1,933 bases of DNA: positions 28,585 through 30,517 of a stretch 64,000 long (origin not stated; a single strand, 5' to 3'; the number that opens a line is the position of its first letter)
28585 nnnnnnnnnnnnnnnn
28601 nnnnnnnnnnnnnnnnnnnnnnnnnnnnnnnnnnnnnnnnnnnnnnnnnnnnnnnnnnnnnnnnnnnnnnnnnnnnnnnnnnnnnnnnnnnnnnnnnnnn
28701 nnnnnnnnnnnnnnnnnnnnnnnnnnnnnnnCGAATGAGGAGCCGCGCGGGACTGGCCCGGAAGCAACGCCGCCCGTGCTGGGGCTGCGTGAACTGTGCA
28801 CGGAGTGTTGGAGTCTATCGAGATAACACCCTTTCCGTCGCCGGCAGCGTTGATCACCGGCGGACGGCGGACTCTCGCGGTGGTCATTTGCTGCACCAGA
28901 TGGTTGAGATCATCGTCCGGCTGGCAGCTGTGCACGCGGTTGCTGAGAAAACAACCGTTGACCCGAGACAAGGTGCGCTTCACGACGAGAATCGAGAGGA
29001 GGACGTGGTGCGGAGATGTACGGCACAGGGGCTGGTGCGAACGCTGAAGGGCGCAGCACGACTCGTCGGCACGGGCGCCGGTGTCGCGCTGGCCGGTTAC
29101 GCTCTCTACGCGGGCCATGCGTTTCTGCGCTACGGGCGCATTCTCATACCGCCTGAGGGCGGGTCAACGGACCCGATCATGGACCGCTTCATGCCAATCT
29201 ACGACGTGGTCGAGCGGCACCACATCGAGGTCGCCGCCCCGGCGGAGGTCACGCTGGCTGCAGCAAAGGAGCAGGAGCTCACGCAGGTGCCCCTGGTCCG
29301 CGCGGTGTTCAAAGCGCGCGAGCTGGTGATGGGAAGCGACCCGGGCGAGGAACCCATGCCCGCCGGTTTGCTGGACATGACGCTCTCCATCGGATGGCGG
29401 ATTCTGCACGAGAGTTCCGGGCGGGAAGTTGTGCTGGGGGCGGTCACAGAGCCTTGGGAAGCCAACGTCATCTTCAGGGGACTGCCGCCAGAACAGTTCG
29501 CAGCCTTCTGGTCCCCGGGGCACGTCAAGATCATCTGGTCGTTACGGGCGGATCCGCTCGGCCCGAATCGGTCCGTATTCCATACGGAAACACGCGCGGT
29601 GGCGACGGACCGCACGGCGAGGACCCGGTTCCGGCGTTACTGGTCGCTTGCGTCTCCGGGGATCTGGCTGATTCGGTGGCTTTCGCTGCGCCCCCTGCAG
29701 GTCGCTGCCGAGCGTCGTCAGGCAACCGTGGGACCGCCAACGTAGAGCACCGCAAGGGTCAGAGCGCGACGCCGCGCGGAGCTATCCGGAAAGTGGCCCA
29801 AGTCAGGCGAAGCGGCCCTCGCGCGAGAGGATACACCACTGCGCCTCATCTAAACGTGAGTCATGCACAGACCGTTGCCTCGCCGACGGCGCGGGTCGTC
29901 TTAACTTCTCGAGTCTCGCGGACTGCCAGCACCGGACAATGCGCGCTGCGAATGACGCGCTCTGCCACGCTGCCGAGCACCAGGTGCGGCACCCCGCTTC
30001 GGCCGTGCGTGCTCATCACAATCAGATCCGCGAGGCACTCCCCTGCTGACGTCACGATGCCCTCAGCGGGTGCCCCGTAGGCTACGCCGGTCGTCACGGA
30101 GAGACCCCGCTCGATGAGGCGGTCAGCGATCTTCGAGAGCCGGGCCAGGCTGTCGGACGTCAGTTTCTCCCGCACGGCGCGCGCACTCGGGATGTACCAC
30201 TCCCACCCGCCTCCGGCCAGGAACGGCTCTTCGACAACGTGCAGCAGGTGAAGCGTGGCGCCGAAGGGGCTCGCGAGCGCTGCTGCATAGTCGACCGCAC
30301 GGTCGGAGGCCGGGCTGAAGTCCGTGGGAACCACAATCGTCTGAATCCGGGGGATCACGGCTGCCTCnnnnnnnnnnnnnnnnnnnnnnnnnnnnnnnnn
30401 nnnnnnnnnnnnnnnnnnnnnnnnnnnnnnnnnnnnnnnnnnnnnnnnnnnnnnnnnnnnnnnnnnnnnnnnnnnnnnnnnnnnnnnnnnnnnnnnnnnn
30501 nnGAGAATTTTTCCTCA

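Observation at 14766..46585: -24/-12 (sigma-54) promoter-like motifs placed correctly upstream of several operons of the stress cluster, including two divergent pairs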

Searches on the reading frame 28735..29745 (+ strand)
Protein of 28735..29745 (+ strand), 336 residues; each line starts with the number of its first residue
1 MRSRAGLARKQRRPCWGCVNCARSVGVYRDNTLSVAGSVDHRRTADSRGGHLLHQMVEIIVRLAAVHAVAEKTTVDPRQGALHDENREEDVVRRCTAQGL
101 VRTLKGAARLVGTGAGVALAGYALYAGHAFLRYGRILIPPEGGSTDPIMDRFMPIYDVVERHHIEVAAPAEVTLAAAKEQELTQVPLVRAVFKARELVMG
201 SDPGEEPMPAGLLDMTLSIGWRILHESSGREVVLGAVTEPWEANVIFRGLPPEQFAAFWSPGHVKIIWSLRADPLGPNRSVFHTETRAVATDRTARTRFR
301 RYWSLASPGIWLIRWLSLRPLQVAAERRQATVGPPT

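Call 13: search_protein_families(library=pfam, proteins=[window:28735-29745:+])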
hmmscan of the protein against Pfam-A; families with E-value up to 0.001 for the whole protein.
window:28735-29745:+ (336 aa): 0 families

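Call 75: search_protein_families(library=pfam, proteins=[window:28735-29745:+], max_evalue=0.0001)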
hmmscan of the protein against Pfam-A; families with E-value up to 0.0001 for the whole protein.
window:28735-29745:+ (336 aa): 0 families

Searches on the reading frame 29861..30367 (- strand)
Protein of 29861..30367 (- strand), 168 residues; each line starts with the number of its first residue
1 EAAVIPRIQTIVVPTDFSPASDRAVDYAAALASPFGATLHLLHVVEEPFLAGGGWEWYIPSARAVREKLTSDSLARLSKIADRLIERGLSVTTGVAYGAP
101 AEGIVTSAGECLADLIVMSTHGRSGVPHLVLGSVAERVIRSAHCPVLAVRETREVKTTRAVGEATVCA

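Call 11: search_protein_families(library=pfam, proteins=[window:29861-30367:-])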
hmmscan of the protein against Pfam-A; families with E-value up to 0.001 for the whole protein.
window:29861-30367:- (168 aa): 1 family
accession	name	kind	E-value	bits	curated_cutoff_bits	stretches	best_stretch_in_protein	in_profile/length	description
PF00582.32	Usp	-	9.9e-35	120.6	24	1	9-150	3-141/141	Universal stress protein family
